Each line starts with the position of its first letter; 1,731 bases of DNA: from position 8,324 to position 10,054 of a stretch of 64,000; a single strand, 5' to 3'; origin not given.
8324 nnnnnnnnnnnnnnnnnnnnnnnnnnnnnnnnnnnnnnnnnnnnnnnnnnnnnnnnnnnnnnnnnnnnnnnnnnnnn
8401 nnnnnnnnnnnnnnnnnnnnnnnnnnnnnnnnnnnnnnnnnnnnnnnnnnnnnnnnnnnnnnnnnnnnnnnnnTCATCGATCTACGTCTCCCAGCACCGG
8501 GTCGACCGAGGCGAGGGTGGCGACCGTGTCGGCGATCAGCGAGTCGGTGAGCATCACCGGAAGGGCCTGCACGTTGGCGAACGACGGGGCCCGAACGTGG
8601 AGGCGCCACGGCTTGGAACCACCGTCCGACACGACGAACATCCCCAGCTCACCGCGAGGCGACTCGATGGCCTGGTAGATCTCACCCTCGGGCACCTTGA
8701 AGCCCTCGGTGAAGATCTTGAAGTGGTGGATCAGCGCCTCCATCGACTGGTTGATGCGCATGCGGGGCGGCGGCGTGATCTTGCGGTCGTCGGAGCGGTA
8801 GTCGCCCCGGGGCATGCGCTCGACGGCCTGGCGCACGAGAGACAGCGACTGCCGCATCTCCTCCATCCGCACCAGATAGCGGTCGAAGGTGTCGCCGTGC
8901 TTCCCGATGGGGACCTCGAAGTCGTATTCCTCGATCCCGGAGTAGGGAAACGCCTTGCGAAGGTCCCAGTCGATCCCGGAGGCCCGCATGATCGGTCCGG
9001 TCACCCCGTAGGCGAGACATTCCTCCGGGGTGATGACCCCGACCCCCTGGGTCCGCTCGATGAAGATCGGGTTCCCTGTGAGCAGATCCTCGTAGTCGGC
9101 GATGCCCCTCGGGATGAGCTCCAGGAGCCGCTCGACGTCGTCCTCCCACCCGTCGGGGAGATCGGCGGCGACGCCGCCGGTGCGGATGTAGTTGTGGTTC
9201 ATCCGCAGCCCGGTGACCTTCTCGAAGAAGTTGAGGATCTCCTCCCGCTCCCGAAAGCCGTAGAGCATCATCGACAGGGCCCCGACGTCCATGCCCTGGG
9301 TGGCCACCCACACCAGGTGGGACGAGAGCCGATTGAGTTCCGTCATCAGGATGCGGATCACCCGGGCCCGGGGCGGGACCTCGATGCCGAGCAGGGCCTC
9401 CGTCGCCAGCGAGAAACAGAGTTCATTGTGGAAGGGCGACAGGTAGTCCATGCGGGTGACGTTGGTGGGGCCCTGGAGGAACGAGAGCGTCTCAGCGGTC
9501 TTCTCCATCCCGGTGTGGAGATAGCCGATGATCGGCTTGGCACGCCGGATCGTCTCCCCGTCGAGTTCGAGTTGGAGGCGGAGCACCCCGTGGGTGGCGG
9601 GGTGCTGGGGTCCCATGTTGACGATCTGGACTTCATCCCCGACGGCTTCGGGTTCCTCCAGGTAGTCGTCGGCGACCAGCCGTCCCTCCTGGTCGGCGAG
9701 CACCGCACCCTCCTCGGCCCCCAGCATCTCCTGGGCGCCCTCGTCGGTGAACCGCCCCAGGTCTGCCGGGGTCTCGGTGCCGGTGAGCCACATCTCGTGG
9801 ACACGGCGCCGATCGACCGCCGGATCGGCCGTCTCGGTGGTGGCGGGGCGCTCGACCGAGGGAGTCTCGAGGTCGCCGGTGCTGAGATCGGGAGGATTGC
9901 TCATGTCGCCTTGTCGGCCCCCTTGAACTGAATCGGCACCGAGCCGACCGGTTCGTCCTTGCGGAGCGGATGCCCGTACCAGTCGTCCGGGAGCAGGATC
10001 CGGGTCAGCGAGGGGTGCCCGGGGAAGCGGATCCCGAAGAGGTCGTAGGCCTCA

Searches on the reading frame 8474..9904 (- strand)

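Call 68: search_protein_families(library=pfam, proteins=[window:8474-9904:-], max_evalue=0.00001)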
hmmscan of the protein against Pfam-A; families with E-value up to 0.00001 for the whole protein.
window:8474-9904:- (476 aa): 1 family
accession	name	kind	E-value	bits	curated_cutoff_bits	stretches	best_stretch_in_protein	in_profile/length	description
PF00346.24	Complex1_49kDa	-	1.1e-118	395.7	24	1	206-476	1-271/271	Respiratory-chain NADH dehydrogenase, 49 Kd subunit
